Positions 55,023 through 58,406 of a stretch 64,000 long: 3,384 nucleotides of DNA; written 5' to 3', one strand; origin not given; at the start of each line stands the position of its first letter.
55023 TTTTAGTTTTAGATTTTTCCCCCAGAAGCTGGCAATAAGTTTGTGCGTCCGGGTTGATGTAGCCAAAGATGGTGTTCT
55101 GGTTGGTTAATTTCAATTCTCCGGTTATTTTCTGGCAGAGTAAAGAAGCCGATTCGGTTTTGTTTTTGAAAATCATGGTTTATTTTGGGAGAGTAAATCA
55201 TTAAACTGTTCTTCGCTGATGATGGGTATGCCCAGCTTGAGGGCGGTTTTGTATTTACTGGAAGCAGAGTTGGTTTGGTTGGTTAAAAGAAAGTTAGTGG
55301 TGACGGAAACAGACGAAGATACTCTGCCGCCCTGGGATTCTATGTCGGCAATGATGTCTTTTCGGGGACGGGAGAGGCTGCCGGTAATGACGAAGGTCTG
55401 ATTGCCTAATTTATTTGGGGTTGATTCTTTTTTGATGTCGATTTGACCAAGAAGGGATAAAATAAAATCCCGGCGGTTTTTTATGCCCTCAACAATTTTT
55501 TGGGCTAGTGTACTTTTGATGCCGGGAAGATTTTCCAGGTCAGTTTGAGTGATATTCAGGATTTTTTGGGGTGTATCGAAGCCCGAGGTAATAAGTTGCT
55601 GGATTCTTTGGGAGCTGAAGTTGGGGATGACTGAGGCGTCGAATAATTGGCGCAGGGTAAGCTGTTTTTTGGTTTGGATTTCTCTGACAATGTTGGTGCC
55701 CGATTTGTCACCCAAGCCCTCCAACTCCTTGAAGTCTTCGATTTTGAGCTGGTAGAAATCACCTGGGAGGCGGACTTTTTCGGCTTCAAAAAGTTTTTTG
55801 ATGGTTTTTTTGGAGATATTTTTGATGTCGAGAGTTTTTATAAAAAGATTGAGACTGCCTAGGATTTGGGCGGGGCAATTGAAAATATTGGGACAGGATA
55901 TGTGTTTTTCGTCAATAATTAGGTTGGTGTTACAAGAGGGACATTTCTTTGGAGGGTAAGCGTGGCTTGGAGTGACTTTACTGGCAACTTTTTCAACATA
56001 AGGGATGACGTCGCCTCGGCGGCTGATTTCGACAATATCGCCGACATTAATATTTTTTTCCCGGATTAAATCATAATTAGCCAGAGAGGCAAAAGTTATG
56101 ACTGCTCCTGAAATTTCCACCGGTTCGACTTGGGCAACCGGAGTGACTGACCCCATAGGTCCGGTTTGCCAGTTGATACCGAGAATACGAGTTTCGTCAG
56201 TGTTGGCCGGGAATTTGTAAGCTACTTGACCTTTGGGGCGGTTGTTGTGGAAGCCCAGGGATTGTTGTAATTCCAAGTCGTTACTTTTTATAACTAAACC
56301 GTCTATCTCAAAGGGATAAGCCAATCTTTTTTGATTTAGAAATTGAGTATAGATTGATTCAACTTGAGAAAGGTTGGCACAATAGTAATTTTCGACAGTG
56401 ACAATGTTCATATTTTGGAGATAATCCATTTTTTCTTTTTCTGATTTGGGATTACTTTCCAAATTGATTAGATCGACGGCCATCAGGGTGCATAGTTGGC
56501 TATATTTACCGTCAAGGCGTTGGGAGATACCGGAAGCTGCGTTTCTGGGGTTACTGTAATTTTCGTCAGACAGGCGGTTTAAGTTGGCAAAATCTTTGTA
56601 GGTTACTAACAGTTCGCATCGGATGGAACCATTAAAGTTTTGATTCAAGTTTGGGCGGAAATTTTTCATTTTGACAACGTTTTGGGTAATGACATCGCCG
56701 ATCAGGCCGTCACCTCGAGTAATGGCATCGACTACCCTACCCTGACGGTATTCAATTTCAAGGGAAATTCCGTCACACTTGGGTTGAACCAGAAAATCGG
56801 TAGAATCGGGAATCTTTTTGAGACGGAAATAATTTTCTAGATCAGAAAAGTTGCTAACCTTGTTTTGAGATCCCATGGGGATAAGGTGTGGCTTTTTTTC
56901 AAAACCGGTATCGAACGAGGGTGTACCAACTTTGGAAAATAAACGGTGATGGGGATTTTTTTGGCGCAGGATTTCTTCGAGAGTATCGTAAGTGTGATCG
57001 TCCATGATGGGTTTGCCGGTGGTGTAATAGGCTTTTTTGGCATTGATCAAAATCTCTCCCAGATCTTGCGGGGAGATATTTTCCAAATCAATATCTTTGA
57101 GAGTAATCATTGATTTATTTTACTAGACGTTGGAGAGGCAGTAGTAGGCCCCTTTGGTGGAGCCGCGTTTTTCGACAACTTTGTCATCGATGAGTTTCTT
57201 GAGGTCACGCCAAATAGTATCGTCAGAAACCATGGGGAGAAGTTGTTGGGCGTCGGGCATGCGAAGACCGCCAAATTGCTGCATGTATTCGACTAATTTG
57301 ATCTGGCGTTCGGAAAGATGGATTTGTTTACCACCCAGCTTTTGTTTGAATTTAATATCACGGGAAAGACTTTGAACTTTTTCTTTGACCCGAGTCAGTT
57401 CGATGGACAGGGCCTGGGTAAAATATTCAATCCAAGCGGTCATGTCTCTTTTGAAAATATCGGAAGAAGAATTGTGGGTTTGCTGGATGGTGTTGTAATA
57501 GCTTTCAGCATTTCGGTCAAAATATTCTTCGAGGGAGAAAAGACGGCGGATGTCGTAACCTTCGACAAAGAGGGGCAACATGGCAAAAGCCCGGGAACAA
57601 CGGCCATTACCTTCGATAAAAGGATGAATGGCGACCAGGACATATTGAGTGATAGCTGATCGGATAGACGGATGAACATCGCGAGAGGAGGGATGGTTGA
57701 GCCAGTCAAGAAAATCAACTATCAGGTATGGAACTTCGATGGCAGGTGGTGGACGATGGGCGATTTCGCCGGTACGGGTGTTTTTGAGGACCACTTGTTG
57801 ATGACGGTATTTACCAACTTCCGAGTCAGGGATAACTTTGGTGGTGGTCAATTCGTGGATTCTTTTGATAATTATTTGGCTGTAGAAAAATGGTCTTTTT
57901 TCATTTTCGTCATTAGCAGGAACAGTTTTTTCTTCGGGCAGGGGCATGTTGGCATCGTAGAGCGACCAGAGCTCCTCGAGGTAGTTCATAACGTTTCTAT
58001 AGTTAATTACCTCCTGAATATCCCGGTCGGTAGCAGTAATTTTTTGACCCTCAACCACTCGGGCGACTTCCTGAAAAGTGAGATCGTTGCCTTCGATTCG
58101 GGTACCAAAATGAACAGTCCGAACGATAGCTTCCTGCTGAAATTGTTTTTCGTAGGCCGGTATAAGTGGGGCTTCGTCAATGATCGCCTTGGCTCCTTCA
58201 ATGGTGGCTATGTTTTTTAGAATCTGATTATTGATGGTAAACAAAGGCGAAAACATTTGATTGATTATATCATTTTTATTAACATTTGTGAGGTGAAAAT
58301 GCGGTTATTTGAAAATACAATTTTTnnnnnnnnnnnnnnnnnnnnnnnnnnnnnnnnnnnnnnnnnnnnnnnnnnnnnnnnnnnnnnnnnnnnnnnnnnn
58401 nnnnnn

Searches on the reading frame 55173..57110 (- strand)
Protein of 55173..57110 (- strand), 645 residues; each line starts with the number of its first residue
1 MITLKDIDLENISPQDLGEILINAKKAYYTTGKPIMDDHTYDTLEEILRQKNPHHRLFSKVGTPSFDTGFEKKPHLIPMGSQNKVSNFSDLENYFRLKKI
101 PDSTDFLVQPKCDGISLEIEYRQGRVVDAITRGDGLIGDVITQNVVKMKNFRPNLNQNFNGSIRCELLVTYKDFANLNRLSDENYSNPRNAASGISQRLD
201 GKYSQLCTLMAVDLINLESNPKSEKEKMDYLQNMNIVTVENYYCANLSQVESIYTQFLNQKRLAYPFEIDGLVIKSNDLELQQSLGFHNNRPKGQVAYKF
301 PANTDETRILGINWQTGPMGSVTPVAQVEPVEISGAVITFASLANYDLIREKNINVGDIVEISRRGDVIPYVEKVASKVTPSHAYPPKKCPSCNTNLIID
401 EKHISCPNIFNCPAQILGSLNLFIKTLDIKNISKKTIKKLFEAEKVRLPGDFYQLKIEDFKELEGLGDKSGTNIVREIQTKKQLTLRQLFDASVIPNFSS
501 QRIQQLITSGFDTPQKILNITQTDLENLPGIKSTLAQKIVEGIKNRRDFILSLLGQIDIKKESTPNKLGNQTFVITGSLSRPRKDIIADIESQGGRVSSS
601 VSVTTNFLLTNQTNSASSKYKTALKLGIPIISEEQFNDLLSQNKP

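Call 68: search_protein_families(library=pfam, proteins=[window:55173-57110:-], max_evalue=0.001)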
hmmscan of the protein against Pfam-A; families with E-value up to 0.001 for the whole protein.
window:55173-57110:- (645 aa): 6 families
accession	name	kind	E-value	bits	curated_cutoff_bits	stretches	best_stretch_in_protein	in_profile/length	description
PF01653.23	DNA_ligase_aden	-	1.5e-44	152.9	27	1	69-302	3-252/253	NAD-dependent DNA ligase adenylation domain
PF03120.22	DNA_ligase_OB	-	1.4e-22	79.7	32.9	1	306-380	1-75/79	NAD-dependent DNA ligase OB-fold domain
PF00533.33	BRCT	-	1e-12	48.5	21.3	1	565-639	3-77/78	BRCA1 C Terminus (BRCT) domain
PF14520.12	HHH_5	-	2.4e-10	41.2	27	0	503-544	15-56/57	Helix-hairpin-helix domain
PF12738.14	PTCB-BRCT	-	0.0002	21.7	22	1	580-632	10-60/63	twin BRCT domain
PF03119.21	DNA_ligase_ZBD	-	0.00023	21.4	25.8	1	389-414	1-27/27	NAD-dependent DNA ligase C4 zinc finger domain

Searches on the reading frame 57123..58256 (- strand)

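Call 68: search_protein_families(library=pfam, proteins=[window:57123-58256:-], max_evalue=0.001)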
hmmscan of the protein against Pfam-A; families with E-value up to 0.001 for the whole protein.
window:57123-58256:- (377 aa): 1 family
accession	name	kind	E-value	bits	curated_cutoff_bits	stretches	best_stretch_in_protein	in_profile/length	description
PF02661.23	Fic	-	6.4e-14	53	24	1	130-227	7-91/93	Fic/DOC family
